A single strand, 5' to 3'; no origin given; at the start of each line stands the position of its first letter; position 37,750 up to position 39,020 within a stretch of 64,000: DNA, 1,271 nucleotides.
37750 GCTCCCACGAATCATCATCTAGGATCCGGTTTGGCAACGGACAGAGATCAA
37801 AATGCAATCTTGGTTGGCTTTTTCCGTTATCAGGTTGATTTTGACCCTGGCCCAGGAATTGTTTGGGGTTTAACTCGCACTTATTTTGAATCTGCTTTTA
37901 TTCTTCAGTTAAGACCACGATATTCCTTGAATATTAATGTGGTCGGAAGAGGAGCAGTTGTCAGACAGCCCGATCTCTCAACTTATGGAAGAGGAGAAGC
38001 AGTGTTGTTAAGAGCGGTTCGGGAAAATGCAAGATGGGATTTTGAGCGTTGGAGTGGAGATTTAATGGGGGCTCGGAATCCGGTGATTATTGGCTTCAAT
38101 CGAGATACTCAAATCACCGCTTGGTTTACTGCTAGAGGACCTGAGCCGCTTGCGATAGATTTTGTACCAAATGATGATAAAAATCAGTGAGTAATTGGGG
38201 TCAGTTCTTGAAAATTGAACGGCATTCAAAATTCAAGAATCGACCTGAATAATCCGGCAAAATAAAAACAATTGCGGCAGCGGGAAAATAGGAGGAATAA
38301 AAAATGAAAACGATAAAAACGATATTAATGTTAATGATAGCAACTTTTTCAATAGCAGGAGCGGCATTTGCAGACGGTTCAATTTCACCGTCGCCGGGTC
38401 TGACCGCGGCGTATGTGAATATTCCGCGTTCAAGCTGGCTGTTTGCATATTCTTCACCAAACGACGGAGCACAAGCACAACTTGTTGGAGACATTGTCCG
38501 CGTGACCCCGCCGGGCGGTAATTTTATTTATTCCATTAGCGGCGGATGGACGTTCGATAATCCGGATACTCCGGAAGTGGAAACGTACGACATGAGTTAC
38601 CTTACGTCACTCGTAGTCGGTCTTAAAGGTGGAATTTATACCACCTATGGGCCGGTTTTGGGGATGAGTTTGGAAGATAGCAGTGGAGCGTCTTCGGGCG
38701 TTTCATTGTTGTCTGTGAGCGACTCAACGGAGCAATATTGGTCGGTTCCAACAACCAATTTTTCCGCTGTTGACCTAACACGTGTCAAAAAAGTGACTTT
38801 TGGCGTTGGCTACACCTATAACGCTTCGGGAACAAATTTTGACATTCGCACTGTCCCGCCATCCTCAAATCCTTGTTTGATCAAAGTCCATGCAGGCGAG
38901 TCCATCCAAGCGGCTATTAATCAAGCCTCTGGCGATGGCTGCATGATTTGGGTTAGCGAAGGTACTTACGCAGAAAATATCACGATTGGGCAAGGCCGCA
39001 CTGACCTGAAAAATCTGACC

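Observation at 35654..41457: Tandem array of four secreted proteins (small beta-protein, SBBP propeller, parallel beta-helix, SBBP propeller) with paralogous leaders and terminator hairpins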

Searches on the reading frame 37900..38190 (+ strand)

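Call 49: search_protein_families(library=pfam, proteins=[window:37900-38190:+], max_evalue=1)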
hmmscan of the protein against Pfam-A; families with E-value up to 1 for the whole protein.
window:37900-38190:+ (96 aa): 1 family
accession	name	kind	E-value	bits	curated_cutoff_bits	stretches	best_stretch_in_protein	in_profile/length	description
PF18998.6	Flg_new_2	-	0.0046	17.3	23.6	1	8-78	1-71/73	Divergent InlB B-repeat domain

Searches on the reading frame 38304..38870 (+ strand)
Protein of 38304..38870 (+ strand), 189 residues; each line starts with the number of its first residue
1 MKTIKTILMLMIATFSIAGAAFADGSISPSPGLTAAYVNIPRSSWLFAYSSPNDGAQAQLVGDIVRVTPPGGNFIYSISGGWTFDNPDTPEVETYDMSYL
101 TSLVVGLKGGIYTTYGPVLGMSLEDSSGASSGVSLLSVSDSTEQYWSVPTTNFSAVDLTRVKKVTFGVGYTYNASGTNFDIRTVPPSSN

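Call 49: search_protein_families(library=pfam, proteins=[window:38304-38870:+], max_evalue=1)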
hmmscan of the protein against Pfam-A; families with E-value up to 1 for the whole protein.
window:38304-38870:+ (189 aa): 1 family
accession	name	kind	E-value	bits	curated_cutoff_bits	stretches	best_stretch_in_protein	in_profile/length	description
PF07017.17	PagP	-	0.16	11.9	24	1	114-174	38-97/144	Antimicrobial peptide resistance and lipid A acylation protein PagP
